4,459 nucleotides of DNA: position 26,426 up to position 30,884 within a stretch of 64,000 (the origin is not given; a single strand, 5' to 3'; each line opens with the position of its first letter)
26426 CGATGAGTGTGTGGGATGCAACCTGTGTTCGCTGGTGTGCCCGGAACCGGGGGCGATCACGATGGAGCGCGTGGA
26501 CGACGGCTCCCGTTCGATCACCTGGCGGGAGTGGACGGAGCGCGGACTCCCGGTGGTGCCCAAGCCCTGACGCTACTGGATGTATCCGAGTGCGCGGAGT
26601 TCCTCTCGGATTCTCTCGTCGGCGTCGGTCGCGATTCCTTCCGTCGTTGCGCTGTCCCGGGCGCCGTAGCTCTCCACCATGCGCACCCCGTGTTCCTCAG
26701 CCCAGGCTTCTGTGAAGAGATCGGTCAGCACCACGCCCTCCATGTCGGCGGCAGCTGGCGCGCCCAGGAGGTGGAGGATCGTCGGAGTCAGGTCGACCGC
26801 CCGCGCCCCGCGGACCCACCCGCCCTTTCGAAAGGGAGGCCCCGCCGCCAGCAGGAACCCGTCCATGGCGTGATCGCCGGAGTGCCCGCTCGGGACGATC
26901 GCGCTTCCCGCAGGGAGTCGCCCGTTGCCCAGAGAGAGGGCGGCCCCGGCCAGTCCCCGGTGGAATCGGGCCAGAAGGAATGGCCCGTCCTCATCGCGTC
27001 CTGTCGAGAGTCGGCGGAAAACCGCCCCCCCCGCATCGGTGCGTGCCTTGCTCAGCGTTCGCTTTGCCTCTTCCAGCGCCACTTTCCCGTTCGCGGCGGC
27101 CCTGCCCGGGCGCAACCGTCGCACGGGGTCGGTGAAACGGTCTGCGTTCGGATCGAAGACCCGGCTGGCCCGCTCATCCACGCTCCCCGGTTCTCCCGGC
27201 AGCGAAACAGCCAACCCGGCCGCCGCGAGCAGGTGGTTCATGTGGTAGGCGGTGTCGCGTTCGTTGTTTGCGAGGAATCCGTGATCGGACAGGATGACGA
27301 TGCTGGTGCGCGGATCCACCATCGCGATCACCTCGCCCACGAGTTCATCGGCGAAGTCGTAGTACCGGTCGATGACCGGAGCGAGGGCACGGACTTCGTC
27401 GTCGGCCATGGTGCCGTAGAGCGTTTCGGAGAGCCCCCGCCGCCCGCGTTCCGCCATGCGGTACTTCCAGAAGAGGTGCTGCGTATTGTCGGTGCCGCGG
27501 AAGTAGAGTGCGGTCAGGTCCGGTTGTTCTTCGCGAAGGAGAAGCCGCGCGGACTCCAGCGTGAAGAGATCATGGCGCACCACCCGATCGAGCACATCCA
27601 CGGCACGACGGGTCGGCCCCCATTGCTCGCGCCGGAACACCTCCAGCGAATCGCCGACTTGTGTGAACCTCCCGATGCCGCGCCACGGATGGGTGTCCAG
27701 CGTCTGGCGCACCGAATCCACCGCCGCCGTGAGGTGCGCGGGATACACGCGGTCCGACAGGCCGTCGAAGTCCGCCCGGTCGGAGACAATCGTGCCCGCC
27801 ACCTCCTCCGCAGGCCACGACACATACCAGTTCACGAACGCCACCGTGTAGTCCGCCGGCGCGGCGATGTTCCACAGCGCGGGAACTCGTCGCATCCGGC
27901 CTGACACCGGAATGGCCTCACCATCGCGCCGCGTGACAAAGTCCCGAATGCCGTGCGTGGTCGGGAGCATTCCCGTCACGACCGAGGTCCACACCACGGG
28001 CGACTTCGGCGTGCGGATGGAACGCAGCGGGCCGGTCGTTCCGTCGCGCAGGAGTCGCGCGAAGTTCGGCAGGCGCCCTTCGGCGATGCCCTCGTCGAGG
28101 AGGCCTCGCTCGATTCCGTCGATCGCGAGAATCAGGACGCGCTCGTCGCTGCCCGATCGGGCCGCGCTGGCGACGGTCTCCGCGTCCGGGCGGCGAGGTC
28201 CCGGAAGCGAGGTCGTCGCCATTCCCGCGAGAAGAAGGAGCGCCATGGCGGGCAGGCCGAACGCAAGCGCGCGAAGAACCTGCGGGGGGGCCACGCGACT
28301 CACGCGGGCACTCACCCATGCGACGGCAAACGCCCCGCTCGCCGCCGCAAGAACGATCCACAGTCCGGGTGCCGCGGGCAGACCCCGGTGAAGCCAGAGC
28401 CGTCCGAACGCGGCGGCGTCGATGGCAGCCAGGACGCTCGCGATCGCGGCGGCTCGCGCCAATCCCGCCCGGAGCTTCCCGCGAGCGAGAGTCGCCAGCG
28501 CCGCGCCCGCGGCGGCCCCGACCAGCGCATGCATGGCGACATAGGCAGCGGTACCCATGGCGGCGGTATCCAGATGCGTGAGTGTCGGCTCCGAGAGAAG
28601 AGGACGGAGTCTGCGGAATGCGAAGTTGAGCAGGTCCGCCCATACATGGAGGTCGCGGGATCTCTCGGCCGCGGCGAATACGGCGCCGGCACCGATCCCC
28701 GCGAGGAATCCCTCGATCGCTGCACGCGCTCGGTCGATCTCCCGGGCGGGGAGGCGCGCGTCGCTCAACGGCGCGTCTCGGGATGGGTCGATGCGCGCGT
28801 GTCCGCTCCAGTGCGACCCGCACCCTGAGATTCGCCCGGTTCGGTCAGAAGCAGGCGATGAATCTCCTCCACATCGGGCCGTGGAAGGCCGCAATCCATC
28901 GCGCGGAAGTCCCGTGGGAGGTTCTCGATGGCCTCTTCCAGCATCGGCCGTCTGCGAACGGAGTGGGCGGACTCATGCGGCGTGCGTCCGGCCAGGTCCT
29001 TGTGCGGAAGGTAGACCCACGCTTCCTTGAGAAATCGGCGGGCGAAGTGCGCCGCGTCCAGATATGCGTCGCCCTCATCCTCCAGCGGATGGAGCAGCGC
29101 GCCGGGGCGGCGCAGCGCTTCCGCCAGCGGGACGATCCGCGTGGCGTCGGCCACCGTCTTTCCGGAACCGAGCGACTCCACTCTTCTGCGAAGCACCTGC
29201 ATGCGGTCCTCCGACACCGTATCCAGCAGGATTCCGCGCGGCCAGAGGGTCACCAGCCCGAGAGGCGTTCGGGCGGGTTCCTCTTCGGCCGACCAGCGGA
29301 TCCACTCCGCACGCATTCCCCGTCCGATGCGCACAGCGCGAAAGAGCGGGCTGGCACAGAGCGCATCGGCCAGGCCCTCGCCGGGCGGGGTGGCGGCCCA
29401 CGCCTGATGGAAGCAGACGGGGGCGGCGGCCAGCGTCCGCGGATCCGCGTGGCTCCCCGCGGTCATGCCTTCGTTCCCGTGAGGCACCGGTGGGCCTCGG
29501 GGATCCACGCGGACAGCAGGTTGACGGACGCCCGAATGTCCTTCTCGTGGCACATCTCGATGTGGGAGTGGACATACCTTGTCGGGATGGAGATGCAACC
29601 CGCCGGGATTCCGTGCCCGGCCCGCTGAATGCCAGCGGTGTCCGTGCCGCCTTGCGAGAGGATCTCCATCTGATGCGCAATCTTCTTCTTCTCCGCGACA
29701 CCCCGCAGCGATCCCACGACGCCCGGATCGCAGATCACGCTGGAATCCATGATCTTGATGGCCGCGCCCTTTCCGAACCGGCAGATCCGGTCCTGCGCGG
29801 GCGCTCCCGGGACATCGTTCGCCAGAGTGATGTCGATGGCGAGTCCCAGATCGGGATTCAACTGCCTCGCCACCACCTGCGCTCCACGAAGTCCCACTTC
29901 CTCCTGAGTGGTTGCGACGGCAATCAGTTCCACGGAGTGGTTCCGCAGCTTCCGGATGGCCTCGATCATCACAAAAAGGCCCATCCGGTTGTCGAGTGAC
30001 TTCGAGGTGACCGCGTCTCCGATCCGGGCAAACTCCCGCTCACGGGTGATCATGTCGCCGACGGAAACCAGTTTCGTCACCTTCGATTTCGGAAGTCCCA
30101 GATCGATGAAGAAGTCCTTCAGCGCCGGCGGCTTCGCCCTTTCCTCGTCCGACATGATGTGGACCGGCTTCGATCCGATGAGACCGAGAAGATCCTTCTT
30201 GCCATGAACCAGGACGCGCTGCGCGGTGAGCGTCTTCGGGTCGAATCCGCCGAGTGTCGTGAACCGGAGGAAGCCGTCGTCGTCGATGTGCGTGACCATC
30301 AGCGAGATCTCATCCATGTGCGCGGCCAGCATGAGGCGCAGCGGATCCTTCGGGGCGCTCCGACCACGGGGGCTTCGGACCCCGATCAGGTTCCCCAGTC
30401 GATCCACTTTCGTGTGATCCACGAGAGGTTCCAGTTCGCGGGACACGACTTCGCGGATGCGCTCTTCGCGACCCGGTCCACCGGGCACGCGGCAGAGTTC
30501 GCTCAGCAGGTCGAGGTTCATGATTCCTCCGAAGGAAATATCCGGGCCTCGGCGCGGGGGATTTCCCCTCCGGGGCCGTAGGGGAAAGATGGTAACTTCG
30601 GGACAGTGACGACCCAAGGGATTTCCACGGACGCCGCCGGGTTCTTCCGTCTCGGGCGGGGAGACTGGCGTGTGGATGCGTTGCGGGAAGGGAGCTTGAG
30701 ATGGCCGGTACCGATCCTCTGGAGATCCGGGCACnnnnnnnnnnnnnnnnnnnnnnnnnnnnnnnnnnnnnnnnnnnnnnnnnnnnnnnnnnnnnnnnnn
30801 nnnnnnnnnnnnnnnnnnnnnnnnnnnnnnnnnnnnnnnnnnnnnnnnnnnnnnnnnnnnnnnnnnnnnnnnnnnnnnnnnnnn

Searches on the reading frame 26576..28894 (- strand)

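Call 10: search_protein_families(library=pfam, proteins=[window:26576-28894:-], max_evalue=0.01)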
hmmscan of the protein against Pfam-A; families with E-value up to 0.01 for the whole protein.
window:26576-28894:- (773 aa): 1 family
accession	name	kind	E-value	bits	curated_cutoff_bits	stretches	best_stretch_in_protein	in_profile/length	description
PF01663.27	Phosphodiest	-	1.2e-29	104.4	23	1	253-614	1-272/342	Type I phosphodiesterase / nucleotide pyrophosphatase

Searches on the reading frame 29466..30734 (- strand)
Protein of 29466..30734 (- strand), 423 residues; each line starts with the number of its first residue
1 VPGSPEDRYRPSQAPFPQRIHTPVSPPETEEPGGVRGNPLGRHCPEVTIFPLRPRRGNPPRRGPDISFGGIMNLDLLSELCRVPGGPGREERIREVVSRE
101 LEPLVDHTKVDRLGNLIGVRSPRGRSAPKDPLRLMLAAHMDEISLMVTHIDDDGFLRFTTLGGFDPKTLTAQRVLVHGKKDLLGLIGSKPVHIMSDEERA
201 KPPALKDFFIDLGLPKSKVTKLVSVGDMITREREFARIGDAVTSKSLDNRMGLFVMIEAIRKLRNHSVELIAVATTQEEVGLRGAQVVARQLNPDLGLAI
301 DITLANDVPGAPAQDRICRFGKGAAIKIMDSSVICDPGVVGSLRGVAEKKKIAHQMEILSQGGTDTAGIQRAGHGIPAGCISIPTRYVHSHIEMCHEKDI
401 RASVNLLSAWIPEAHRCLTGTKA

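Call 10: search_protein_families(library=pfam, proteins=[window:29466-30734:-], max_evalue=0.01)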
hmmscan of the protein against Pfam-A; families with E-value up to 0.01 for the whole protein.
window:29466-30734:- (423 aa): 4 families
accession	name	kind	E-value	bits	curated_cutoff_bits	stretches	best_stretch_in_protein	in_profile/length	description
PF05343.19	Peptidase_M42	-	4.4e-92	308.7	23.2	1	129-406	12-292/292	M42 glutamyl aminopeptidase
PF01546.33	Peptidase_M20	-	2.8e-08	34.4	24.6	1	248-411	35-204/206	Peptidase family M20/M25/M40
PF04389.22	Peptidase_M28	-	0.00013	22.2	21.3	1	248-323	32-109/193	Peptidase family M28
PF02127.20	Peptidase_M18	-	0.00062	19.1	24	0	320-409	337-430/432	Aminopeptidase I zinc metalloprotease (M18)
